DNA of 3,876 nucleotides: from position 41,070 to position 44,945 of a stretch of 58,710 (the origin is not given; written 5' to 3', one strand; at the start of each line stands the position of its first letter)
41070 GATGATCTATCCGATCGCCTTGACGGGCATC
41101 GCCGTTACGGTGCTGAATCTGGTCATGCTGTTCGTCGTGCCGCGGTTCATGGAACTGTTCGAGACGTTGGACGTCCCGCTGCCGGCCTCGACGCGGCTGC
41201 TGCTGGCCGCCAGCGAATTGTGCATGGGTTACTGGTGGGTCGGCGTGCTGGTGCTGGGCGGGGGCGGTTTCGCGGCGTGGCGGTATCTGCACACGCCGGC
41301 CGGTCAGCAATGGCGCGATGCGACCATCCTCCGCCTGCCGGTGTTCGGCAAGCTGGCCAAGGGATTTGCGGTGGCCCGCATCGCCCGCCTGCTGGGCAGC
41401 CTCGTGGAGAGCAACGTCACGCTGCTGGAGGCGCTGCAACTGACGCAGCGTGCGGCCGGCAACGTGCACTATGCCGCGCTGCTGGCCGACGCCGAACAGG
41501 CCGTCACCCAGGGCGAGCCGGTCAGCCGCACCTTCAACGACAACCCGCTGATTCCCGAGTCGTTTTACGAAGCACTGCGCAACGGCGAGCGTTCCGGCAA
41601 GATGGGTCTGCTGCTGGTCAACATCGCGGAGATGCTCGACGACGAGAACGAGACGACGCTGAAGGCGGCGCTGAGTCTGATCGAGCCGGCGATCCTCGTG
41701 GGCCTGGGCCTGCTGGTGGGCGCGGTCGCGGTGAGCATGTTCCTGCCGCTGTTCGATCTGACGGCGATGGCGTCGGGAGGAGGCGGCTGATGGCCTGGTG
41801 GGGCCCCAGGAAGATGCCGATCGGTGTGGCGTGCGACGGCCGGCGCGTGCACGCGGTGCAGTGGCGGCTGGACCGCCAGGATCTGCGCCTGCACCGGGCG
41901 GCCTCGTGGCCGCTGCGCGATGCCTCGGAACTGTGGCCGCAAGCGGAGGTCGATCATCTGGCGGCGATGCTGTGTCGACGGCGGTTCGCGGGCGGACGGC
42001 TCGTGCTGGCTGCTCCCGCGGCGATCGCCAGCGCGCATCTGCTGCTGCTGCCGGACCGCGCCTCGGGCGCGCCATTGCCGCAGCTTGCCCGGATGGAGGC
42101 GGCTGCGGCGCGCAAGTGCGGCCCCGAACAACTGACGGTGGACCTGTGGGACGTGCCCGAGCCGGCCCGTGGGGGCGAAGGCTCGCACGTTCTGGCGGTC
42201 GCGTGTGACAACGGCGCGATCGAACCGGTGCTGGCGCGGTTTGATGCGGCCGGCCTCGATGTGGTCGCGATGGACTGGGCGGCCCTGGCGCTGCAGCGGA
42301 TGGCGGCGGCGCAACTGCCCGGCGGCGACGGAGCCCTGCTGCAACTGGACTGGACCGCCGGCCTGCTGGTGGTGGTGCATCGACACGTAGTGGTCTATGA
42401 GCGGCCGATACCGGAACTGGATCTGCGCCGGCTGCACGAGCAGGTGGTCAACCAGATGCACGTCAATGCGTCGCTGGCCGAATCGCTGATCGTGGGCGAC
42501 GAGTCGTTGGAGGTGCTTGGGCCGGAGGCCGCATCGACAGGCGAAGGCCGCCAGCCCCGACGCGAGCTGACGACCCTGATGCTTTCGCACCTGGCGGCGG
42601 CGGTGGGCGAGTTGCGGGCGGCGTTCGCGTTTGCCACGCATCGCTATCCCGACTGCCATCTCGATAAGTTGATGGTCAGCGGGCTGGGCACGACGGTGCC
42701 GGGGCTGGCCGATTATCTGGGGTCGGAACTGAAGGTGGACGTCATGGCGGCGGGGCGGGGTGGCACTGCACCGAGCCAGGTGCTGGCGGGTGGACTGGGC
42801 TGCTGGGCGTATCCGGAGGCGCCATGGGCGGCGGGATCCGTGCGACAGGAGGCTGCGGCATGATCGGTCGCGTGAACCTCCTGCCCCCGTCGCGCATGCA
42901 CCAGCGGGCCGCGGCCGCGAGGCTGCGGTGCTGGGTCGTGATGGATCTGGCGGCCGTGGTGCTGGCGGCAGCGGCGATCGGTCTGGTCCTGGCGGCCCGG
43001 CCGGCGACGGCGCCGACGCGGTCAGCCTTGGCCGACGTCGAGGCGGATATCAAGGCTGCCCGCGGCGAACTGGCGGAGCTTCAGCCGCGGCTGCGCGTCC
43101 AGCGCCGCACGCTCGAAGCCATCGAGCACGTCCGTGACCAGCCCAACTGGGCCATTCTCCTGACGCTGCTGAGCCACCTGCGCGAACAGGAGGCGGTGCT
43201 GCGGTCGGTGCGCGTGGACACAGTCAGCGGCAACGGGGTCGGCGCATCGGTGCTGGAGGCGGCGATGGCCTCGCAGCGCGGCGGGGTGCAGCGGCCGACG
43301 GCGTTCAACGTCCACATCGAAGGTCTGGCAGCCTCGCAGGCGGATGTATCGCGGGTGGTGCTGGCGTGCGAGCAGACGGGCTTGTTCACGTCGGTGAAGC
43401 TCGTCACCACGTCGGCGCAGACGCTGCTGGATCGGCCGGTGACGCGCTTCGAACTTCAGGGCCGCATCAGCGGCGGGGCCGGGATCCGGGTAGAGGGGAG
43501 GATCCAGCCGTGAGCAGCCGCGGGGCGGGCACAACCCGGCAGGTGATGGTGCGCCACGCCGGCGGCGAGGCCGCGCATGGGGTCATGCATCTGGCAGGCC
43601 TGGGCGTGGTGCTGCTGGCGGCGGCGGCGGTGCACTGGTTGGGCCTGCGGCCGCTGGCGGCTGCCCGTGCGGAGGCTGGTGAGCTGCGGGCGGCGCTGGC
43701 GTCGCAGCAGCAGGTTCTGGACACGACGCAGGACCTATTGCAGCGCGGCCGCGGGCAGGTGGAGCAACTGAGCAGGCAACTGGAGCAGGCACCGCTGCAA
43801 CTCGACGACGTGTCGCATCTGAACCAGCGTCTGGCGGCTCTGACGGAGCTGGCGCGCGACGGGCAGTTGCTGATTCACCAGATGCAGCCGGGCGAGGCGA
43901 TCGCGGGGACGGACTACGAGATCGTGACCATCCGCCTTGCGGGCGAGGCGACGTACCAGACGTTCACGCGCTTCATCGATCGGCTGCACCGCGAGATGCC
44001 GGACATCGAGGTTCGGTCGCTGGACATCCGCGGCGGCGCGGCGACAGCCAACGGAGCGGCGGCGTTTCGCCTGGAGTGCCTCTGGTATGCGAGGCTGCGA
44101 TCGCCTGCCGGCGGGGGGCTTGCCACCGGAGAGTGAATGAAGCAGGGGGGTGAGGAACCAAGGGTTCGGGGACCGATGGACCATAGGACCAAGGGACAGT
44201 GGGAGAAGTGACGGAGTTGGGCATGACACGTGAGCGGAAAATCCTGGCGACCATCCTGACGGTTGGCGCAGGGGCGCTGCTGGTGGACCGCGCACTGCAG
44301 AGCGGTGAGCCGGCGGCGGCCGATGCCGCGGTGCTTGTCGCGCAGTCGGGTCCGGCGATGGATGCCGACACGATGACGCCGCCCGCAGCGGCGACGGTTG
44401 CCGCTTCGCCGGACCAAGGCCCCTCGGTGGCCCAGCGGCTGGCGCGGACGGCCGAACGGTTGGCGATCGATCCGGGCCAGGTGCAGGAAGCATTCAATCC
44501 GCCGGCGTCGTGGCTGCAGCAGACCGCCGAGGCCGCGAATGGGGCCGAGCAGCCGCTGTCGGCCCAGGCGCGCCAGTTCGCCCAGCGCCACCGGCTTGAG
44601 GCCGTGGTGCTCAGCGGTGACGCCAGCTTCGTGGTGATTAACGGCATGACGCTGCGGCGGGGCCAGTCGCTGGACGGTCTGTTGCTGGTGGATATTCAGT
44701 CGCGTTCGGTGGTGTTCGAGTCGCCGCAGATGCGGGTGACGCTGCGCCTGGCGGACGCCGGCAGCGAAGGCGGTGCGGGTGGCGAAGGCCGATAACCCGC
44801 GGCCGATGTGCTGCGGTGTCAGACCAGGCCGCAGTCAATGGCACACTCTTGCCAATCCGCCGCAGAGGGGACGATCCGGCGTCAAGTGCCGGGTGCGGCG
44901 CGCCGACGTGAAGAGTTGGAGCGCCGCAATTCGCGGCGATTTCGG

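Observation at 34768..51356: Candidate undescribed system: a REC / HD-GYP / histidine kinase / STAS signalling module fused to a secretin-less type IV filament machine with lectin-like minor pilins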

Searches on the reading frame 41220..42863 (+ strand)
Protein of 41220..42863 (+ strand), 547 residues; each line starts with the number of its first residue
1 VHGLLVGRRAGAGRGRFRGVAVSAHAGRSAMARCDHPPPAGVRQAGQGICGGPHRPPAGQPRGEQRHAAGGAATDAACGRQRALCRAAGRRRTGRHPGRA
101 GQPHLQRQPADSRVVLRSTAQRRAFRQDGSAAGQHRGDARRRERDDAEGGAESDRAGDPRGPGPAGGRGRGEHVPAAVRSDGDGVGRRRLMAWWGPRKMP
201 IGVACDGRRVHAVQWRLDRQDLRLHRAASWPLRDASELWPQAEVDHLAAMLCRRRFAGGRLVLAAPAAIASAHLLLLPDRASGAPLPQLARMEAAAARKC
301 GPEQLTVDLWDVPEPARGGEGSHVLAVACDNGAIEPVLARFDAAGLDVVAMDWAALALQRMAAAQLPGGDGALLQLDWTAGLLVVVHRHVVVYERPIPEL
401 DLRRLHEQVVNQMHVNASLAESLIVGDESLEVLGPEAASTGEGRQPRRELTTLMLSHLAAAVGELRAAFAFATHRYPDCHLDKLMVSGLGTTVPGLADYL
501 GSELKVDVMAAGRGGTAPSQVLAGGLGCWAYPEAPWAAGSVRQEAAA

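Call 4: search_protein_families(library=pfam, proteins=[window:41220-42863:+], max_evalue=0.01)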
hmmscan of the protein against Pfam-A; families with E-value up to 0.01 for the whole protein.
window:41220-42863:+ (547 aa): 1 family
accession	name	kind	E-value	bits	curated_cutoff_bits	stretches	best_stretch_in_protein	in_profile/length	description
PF11104.14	PilM_2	-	5.8e-06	25.9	27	1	262-396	66-207/340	Type IV pilus assembly protein PilM;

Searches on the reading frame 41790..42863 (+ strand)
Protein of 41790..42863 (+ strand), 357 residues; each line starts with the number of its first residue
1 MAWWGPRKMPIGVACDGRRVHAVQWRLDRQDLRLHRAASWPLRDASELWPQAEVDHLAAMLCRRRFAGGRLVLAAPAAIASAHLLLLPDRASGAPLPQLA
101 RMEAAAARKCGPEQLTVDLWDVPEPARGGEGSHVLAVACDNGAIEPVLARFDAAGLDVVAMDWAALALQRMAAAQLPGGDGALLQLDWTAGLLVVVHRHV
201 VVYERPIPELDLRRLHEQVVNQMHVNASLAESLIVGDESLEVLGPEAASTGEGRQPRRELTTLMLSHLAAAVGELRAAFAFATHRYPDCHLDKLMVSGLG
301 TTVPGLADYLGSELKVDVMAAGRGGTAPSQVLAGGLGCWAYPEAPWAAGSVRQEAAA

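Call 14: search_protein_families(library=ncbifam, proteins=[window:41790-42863:+], max_evalue=0.01)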
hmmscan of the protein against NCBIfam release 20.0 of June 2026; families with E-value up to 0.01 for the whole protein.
window:41790-42863:+ (357 aa): 1 family
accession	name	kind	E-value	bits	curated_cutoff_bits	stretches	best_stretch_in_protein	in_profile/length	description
TIGR01175.1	pilM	subfamily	2.7e-09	36.5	133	1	54-319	54-311/348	type IV pilus assembly protein PilM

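Call 69: search_solved_structures(query=A5, max_evalue=1)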
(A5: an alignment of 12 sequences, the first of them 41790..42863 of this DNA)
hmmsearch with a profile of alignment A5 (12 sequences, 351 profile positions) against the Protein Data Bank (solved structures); distinct sequences matched with E-value up to 1: 23.
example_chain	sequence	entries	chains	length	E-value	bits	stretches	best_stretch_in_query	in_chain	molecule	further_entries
5eox_A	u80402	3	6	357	5e-27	97.8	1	5-347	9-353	Type 4 fimbrial biogenesis protein PilM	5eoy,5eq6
5eou_A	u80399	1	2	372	5.7e-27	97.6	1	5-347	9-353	Type 4 fimbrial biogenesis protein PilM,Type 4 fimbrial biogenesis protein PilN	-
3jc8_Ma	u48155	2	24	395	1.4e-25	93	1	7-347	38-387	Type IV pilus biogenesis protein PilM | PilM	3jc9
2ych_A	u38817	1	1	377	1.9e-25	92.6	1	4-347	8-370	COMPETENCE PROTEIN PILM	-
4cze_A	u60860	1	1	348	1.2e-07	34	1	170-319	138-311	ROD SHAPE-DETERMINING PROTEIN MREB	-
4czl_A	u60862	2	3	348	1.4e-06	30.5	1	168-319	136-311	ROD SHAPE-DETERMINING PROTEIN MREB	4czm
4czf_A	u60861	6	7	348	2.3e-06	29.8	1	168-319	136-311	ROD SHAPE-DETERMINING PROTEIN MREB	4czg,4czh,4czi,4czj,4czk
7q6g_A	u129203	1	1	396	2.8e-06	29.5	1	133-350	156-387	Cell division protein FtsA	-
3wt0_A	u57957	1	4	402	0.00015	23.9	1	138-337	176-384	Cell division protein FtsA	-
3wqt_A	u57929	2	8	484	0.00023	23.2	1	138-337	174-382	Cell division protein FtsA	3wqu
7q6d_A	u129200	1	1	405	0.00071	21.6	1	133-350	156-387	Cell division protein FtsA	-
7e1c_A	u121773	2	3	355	0.0023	20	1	147-326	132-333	Cell shape-determining protein MreB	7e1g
5ljw_A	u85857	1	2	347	0.0055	18.7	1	246-311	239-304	Actin-like ATPase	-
7q6f_A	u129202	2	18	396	0.0073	18.3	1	133-349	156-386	Cell division protein FtsA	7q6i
5jyg_A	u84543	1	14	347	0.022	16.7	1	246-311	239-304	Actin-like ATPase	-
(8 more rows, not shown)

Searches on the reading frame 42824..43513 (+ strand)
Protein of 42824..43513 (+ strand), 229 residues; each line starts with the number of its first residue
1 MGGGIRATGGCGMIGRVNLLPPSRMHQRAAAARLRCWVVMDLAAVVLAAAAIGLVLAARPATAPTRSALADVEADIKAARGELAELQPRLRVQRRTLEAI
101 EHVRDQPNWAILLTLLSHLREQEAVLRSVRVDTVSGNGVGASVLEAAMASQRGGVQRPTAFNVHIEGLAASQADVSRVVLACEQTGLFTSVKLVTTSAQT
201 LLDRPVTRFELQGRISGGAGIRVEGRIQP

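Call 4: search_protein_families(library=pfam, proteins=[window:42824-43513:+], max_evalue=0.01)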
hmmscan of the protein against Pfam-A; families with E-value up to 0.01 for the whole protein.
window:42824-43513:+ (229 aa): 1 family
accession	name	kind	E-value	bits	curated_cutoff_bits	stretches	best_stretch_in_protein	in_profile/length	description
PF05137.18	PilN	-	4e-06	27.2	22.8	1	162-213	25-76/78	Fimbrial assembly protein (PilN)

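Call 14: search_protein_families(library=ncbifam, proteins=[window:42860-43513:+], max_evalue=0.01)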
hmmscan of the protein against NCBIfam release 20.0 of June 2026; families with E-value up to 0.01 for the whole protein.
window:42860-43513:+ (217 aa): 0 families

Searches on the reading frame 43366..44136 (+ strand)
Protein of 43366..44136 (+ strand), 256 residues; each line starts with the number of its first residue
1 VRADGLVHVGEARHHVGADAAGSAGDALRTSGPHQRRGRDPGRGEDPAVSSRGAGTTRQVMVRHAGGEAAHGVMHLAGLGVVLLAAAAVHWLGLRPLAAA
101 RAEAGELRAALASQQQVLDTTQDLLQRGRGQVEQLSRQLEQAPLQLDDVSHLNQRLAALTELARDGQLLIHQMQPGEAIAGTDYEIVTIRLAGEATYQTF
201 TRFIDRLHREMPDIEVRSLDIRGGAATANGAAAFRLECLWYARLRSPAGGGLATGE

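Call 4: search_protein_families(library=pfam, proteins=[window:43366-44136:+], max_evalue=0.01)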
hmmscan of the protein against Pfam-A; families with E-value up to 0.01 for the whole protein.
window:43366-44136:+ (256 aa): 2 families
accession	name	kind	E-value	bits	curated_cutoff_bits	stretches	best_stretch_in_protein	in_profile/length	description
PF04350.18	PilO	-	0.00029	21.4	22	1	98-207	2-107/145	Pilus assembly protein, PilO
PF10741.14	T2SSM_b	-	0.00057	20.2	21.7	1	151-231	18-95/111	Type II secretion system (T2SS), protein M subtype b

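Call 14: search_protein_families(library=ncbifam, proteins=[window:43366-44136:+], max_evalue=0.01)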
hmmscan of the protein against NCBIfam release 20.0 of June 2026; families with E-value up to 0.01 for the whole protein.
window:43366-44136:+ (256 aa): 1 family
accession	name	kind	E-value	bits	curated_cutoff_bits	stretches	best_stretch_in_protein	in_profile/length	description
NF040576.1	T2SS_GspM_XpsM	equivalog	2e-10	40.6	60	1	76-231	7-160/180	type II secretion system protein GspM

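Call 92: search_solved_structures(query=A9, max_evalue=1)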
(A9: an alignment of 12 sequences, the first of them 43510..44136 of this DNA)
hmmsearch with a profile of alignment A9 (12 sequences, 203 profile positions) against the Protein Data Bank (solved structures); distinct sequences matched with E-value up to 1: 16.
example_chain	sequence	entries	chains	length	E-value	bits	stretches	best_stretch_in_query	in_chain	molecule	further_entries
3jc8_Oa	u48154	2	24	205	5.7e-16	61.5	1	29-168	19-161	PilO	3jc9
2rjz_A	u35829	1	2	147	0.012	18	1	62-186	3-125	PilO protein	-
5nf8_A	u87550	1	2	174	0.17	14.2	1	43-105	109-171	Respiratory supercomplex factor 1, mitochondrial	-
8tsh_E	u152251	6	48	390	0.24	13.8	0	50-121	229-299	Capsular biosynthesis protein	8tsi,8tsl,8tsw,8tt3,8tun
5abs_A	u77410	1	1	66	0.44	12.9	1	45-104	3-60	SH3 DOMAIN-CONTAINING KINASE-BINDING PROTEIN 1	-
5cx2_A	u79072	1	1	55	0.45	12.9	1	57-100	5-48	Coronin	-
9if7_SS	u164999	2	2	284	0.59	12.5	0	113-165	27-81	Pre-mRNA-splicing factor SPF27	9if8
7bjn_A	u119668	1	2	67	0.59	12.5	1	59-103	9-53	SD21996p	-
7bjs_C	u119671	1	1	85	0.6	12.5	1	59-103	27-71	SD21996p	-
9dnx_D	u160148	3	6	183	0.63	12.4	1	7-75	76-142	Proton-transporting V-type ATPase complex assembly regulator TMEM9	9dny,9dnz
5n7i_A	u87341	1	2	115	0.66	12.3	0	46-87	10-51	MARVEL domain-containing protein 2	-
5tuu_B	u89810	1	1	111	0.67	12.3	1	53-96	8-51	Transcription factor E2F4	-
2n64_A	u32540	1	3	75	0.75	12.1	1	45-104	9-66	SH3 domain-containing kinase-binding protein 1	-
5cx2_D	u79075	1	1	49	0.76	12.1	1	59-100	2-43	Coronin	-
7saf_A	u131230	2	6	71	0.84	12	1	53-102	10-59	General control transcription factor GCN4/M protein chimera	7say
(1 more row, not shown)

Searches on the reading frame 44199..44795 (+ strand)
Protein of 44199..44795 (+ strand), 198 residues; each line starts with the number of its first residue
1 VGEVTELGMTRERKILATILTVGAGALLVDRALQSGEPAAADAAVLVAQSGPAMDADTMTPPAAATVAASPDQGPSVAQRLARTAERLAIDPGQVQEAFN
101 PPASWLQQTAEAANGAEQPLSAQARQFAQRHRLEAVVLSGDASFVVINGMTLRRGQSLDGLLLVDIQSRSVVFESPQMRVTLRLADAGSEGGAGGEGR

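Call 5: search_protein_families(library=pfam, proteins=[window:44199-44795:+], max_evalue=0.01)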
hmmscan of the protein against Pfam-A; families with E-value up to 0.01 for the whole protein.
window:44199-44795:+ (198 aa): 2 families
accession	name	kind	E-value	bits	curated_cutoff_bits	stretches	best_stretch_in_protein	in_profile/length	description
PF16537.11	T2SSB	-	3.3e-05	23.9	28.4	1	144-175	19-51/60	Type II secretion system protein B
PF23862.1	CdsD_C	-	3.4e-05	24.2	27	1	140-174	12-47/56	CdsD C-terminal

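Call 14: search_protein_families(library=ncbifam, proteins=[window:44199-44795:+], max_evalue=0.01)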
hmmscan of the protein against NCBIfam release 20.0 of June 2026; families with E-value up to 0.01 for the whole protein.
window:44199-44795:+ (198 aa): 1 family
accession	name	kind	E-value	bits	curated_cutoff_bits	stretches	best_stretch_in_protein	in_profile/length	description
NF041515.1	GspC_delta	equivalog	8.7e-05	22.4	150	1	44-188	16-167/311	type II secretion system protein GspC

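Call 32: search_solved_structures(query=A1, max_evalue=10)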
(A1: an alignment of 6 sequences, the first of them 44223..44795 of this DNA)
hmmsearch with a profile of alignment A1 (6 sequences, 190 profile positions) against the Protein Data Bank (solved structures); distinct sequences matched with E-value up to 10: 2.
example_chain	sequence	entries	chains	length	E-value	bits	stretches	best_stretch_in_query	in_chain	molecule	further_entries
9jwb_a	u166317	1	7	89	0.049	16.7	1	43-82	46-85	Major cement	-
2ux8_A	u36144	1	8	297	1.1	12.3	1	114-148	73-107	GLUCOSE-1-PHOSPHATE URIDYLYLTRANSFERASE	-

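Call 48: find_homologous_proteins(query=window:44223-44795:+, max_evalue=0.001)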
Query window:44223-44795:+ (190 aa): 5 proteins with E <= 0.001 among 6687 candidates.
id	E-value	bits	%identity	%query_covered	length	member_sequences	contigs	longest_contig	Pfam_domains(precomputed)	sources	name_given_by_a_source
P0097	3.8e-110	384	100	100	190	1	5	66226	-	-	-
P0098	6.6e-80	285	81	100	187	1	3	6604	-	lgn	-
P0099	3.5e-58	215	66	97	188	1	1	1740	-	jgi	jgi:hypothetical protein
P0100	5.7e-43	165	57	94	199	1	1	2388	PF23862.2,PF16537.12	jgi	jgi:hypothetical protein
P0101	7.1e-12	64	37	93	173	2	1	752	-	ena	-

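Call 65: predict_structure(alignment_id=A3)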
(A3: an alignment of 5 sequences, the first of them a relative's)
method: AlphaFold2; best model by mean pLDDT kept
length: 190 residues; sequences in the alignment: 5
mean_pLDDT: 59.9   pTM: 0.36
mean pLDDT of the five models: 59.9, 56.1, 51.8, 50.7, 45.9
residues with pLDDT >= 90: 10; 70-90: 50; 50-70: 64; < 50: 66
segments of 3 or more residues with pLDDT < 50: 22-24, 26-65, 100-111, 180-188
pLDDT, mean of each block of 10 residues (from residue 1): 55 56 45 41 37 40 49 54 55 53 41 67 79 81 88 88 87 76 46
secondary structure, 60 per line:
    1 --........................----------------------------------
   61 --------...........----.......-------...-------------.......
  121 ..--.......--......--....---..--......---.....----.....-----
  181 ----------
elements in order: H3-26 H69-79 H84-90 H114-122 E125-131 E134-139 E142-145 E153-158 E162-166 E171-175

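Call 71: fold_search(model_id=the predicted structure, library=pdb)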
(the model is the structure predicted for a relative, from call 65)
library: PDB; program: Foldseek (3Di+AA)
matches with E <= 10: 398; with E <= 0.001: 0
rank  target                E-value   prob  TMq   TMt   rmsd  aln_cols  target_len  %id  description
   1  4wfw                  2.2e-02  1.00  0.26  0.55   1.9        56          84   27  The crystal structure of Dickeya dadantii GspB from the type 2 secretion system (released 2015-09-30)
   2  3oss_C                4.6e-02  1.00  0.25  0.68   2.6        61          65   20  The crystal structure of enterotoxigenic Escherichia coli GspC-GspD complex from the type II secretion system (released 2011-08-03)
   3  2lc4_MODEL_1_A        1.8e-01  0.98  0.27  0.43   7.7        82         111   15  Solution Structure of PilP from Pseudomonas aeruginosa (released 2011-12-21)
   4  6hcg_e                4.4e-01  0.89  0.25  0.61   2.8        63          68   16  Klebsiella pneumoniae type II secretion system outer membrane complex. PulD, PulS and PulC HR domain. (released 2019-11-27)
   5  2p7m_D                6.3e-01  0.13  0.14  0.19  12.9       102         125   16  Crystal structure of monoclinic form of genomically encoded fosfomycin resistance protein, FosX, from Listeria monocyt (released 2007-07-17)
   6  4ir0_A                6.3e-01  0.11  0.13  0.16  12.7       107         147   10  Crystal Structure of Metallothiol Transferase FosB 2 from Bacillus anthracis str. Ames (released 2013-01-23)
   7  6m3y                  6.7e-01  0.33  0.15  0.04   5.9        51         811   18  Crystal structure of pilus adhesin, SpaC from Lactobacillus rhamnosus GG - open conformation (released 2020-07-29)
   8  5vb0_H                7.6e-01  0.12  0.14  0.18  12.9       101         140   15  Crystal structure of fosfomycin resistance protein FosA3 (released 2017-08-30)
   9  5f6q_A                7.6e-01  0.08  0.13  0.16  13.3       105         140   10  Crystal Structure of Metallothiol Transferase from Bacillus anthracis str. Ames (released 2015-12-23)
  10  2m3x_MODEL_1_A        9.0e-01  0.25  0.15  0.19   8.3        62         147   22  Solution structure of Ph1500: a homohexameric protein centered on a 12-bladed beta-propeller (released 2014-01-29)
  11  6m7c                  9.6e-01  0.28  0.14  0.11   7.7        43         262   26  Crystal structure of C-terminal fragment of pilus adhesin SpaC from Lactobacillus rhamnosus GG (released 2020-07-29)
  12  5umw_E                9.6e-01  0.14  0.14  0.20  14.3       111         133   10  Crystal structure of TnmS2, an antibiotic binding protein from Streptomyces sp. CB03234 (released 2018-07-04)
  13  7a7b_G                1.0e+00  0.12  0.13  0.09  19.1       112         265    8  Bacillithiol Disulfide Reductase Bdr (YpdA) from Staphylococcus aureus (released 2020-12-30)
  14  1lqk_A                1.0e+00  0.11  0.15  0.20  14.1       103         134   14  High Resolution Structure of Fosfomycin Resistance Protein A (FosA) (released 2002-09-11)
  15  8k2v_A                1.1e+00  0.18  0.12  0.11   6.2        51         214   14  3-Methylcrotonyl-CoA Carboxylase in MCCD state with Acetyl CoA (released 2024-07-10)
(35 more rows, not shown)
